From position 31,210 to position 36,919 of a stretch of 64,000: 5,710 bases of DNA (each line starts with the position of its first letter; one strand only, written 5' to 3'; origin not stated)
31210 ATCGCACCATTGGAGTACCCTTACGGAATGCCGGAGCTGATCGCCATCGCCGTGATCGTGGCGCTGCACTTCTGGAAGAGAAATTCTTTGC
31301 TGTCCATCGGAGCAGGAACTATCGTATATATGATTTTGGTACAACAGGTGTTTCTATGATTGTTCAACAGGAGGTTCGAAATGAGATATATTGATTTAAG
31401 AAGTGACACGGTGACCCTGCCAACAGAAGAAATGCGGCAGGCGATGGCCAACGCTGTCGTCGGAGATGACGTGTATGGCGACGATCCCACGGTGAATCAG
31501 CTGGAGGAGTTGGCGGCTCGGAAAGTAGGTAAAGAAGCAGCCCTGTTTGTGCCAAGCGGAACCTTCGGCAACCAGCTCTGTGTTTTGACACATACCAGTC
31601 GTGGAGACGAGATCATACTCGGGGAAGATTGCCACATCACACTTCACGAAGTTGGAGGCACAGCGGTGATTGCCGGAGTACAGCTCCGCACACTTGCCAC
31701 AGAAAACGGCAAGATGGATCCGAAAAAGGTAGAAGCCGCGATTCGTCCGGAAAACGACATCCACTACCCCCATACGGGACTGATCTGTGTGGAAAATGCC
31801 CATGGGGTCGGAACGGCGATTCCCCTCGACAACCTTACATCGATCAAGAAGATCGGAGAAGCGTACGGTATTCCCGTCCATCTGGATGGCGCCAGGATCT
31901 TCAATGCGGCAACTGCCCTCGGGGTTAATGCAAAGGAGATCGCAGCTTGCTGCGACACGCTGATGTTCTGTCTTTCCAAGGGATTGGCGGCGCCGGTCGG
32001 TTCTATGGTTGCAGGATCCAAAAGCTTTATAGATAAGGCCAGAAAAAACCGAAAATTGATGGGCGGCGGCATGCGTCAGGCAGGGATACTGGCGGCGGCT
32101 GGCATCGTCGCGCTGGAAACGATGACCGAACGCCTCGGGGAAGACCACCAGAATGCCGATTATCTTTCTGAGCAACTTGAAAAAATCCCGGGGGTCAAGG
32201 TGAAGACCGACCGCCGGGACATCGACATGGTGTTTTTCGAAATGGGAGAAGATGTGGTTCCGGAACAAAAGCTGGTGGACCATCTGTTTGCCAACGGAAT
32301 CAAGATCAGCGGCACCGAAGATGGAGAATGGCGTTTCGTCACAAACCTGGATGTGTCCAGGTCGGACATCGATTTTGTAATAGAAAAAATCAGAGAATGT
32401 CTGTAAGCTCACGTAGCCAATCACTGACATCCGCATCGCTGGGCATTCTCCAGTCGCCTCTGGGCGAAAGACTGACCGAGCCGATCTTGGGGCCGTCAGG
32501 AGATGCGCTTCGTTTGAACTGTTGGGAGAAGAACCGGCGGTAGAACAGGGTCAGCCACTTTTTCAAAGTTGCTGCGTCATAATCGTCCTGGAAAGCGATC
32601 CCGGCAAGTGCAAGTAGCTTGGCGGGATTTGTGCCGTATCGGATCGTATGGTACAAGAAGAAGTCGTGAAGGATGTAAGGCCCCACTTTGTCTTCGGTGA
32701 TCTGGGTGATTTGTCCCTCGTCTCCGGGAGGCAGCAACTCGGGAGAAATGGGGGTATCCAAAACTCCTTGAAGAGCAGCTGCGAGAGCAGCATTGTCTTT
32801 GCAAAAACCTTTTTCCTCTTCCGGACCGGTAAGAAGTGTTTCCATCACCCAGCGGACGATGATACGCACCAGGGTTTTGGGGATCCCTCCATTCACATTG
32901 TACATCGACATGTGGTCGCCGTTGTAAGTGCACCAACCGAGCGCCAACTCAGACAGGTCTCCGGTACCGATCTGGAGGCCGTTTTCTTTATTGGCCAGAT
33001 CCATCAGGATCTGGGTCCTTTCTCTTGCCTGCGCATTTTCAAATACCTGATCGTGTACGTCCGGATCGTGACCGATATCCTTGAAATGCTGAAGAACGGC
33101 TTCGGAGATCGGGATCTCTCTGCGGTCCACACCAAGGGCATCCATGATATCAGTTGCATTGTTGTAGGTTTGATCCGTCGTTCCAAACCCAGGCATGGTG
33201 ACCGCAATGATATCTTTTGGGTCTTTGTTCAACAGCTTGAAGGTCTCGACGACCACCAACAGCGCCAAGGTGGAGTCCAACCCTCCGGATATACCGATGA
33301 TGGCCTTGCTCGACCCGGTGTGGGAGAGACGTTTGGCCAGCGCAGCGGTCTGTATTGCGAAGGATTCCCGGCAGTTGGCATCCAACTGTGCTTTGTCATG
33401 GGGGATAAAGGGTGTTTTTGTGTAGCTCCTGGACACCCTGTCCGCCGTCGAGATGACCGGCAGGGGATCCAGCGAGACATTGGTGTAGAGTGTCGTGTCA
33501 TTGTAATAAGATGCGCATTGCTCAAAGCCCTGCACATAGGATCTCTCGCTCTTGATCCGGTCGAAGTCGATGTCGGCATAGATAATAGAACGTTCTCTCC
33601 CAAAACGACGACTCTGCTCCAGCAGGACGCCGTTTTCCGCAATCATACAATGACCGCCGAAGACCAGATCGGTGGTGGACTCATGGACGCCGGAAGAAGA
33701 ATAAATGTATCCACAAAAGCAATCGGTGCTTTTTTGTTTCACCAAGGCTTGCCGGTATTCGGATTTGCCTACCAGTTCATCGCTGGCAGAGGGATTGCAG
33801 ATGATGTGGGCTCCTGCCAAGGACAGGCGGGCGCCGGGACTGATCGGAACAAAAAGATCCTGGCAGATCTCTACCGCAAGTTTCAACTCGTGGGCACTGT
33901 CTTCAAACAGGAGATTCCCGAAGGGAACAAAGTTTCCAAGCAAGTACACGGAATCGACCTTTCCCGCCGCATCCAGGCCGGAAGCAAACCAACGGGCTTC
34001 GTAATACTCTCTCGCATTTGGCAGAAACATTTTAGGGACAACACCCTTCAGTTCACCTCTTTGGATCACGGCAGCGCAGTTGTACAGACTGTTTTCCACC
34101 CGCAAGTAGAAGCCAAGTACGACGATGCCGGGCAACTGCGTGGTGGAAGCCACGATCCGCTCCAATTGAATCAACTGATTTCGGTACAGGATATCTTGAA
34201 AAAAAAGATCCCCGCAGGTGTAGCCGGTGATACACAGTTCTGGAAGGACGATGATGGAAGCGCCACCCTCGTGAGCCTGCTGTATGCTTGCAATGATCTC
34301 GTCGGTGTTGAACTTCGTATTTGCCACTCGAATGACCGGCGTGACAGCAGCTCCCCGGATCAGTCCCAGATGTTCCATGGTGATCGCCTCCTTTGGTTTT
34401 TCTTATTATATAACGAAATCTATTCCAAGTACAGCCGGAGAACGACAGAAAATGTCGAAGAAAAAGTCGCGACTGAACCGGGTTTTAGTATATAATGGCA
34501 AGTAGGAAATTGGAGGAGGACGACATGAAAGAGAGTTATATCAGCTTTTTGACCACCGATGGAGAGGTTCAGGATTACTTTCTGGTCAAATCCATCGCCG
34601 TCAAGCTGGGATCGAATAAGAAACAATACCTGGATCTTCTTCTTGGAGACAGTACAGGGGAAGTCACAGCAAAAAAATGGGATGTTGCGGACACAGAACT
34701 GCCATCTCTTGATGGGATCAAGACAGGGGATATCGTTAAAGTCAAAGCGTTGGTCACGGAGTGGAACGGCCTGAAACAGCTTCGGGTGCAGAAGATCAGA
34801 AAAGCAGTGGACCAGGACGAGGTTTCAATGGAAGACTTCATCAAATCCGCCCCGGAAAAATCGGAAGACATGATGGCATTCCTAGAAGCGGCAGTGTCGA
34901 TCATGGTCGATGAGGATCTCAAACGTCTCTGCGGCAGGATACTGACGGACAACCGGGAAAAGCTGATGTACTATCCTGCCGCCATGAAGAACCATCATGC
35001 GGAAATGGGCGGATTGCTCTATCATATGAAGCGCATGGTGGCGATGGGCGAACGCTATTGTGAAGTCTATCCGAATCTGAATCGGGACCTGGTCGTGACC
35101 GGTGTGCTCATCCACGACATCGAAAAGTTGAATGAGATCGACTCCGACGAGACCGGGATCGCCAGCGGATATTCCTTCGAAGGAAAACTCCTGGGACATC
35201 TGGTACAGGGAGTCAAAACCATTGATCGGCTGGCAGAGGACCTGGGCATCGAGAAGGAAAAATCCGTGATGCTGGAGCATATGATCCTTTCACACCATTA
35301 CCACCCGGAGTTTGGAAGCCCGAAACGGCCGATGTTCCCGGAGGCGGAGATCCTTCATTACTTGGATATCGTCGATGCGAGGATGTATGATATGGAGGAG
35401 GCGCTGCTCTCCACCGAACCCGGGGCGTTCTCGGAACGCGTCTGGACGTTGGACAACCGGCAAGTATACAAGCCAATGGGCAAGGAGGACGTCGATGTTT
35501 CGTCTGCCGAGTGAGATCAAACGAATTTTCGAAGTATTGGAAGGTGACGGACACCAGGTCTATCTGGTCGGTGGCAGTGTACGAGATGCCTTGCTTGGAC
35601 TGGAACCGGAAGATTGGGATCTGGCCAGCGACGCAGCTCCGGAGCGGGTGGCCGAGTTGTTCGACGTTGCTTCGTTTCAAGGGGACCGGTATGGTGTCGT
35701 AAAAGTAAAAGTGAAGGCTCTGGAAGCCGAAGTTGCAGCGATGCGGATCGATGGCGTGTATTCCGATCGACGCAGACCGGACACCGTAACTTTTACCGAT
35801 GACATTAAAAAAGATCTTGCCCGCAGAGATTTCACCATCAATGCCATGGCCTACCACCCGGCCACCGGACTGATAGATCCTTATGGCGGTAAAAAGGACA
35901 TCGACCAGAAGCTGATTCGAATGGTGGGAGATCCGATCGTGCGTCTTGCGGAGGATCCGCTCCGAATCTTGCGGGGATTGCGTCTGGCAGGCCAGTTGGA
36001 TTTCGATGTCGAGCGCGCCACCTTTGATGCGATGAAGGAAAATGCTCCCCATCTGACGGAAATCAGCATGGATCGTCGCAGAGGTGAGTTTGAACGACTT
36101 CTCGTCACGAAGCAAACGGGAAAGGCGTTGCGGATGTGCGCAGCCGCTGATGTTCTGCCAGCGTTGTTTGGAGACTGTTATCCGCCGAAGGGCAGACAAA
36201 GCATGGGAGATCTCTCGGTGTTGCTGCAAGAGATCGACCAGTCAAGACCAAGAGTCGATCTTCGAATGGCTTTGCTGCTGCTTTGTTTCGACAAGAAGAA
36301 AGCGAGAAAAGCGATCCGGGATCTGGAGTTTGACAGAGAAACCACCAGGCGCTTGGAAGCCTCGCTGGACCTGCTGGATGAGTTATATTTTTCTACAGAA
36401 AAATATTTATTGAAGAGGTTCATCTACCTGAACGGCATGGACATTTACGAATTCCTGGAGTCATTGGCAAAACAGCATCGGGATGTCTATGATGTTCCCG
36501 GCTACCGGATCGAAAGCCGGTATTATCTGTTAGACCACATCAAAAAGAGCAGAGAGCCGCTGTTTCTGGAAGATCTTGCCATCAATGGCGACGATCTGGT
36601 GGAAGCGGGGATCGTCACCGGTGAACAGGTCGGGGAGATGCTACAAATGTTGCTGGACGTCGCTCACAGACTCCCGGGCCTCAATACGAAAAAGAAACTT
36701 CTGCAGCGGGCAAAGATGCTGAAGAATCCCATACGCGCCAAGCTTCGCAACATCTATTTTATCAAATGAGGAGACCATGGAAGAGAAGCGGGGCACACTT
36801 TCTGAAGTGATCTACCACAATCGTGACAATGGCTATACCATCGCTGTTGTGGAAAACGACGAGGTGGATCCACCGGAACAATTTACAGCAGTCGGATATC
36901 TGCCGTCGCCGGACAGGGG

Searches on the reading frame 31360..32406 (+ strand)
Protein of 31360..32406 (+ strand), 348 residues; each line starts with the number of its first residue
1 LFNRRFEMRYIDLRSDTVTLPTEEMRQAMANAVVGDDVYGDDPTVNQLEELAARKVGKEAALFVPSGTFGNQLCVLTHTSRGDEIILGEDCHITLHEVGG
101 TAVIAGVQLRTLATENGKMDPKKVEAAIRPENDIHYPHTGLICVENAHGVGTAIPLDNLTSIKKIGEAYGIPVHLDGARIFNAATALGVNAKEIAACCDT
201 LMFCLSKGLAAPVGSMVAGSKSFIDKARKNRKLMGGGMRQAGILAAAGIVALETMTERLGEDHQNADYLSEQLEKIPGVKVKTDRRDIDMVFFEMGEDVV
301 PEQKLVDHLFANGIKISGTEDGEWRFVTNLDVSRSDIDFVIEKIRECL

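Call 63: search_protein_families(library=pfam, proteins=[window:31360-32406:+], max_evalue=0.00001)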
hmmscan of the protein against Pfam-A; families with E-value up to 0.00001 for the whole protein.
window:31360-32406:+ (348 aa): 3 families
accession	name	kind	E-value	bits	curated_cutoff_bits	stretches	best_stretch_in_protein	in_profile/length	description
PF01212.27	Beta_elim_lyase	-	1.5e-108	362.9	27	1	12-293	1-285/288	Beta-eliminating lyase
PF01041.23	DegT_DnrJ_EryC1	-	5.5e-11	42.7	19.8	1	24-296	5-279/360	DegT/DnrJ/EryC1/StrS aminotransferase family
PF00155.27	Aminotran_1_2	-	2.1e-07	30.9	19.7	1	21-285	18-301/361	Aminotransferase class I and II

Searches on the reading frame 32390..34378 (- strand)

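Call 63: search_protein_families(library=pfam, proteins=[window:32390-34378:-], max_evalue=0.00001)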
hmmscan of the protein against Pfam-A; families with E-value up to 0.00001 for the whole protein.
window:32390-34378:- (662 aa): 2 families
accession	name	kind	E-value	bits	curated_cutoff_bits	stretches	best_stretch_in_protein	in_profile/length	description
PF02540.23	NAD_synthase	-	3.7e-27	95.4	21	1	345-510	7-165/242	NAD synthase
PF00795.27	CN_hydrolase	-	4.5e-17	62.7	23.2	1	17-277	10-253/256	Carbon-nitrogen hydrolase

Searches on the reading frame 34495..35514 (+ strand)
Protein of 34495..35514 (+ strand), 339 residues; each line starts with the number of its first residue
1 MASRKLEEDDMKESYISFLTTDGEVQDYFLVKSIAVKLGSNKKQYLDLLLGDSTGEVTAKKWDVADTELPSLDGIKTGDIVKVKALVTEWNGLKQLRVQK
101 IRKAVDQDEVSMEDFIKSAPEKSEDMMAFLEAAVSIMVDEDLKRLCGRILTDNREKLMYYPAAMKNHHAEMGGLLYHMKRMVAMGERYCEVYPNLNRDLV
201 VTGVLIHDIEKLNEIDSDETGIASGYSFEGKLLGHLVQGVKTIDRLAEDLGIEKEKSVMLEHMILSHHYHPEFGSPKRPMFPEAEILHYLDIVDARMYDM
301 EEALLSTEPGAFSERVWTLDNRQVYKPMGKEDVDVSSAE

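Call 63: search_protein_families(library=pfam, proteins=[window:34495-35514:+], max_evalue=0.00001)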
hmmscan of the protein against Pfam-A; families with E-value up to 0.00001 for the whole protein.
window:34495-35514:+ (339 aa): 2 families
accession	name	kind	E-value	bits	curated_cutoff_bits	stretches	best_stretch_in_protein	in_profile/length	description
PF01966.28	HD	-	4.7e-10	40.2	22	1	175-295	2-115/116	HD domain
PF01336.31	tRNA_anti-codon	-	7.7e-06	26.2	27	0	40-103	12-74/75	OB-fold nucleic acid binding domain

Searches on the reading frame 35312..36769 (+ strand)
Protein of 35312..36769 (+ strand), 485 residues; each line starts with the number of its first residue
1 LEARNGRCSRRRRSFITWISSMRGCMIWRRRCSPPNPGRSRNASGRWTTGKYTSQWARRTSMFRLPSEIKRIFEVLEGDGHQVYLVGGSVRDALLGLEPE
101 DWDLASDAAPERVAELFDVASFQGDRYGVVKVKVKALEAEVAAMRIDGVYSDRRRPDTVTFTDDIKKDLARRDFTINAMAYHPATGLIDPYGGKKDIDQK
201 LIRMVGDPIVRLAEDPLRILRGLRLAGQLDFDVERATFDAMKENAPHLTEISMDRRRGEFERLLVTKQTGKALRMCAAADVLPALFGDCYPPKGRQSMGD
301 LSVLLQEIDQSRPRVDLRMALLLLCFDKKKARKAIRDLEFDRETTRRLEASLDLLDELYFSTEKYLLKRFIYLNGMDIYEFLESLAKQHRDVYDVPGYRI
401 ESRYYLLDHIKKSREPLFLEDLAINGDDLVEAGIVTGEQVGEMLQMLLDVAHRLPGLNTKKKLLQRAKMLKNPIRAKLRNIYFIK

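Call 63: search_protein_families(library=pfam, proteins=[window:35312-36769:+], max_evalue=0.00001)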
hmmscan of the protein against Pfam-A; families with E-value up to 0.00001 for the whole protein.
window:35312-36769:+ (485 aa): 3 families
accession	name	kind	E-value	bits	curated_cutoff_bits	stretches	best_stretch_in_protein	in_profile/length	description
PF01743.26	PolyA_pol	-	9.9e-36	123.3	23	1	83-203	1-126/126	Poly A polymerase head domain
PF12627.12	PolyA_pol_RNAbd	-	1e-09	38.4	22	1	230-285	1-56/64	Probable RNA and SrmB- binding site of polymerase A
PF13735.12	tRNA_NucTran2_2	-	9.3e-08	32.6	27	1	319-449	10-131/149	tRNA nucleotidyltransferase domain 2 putative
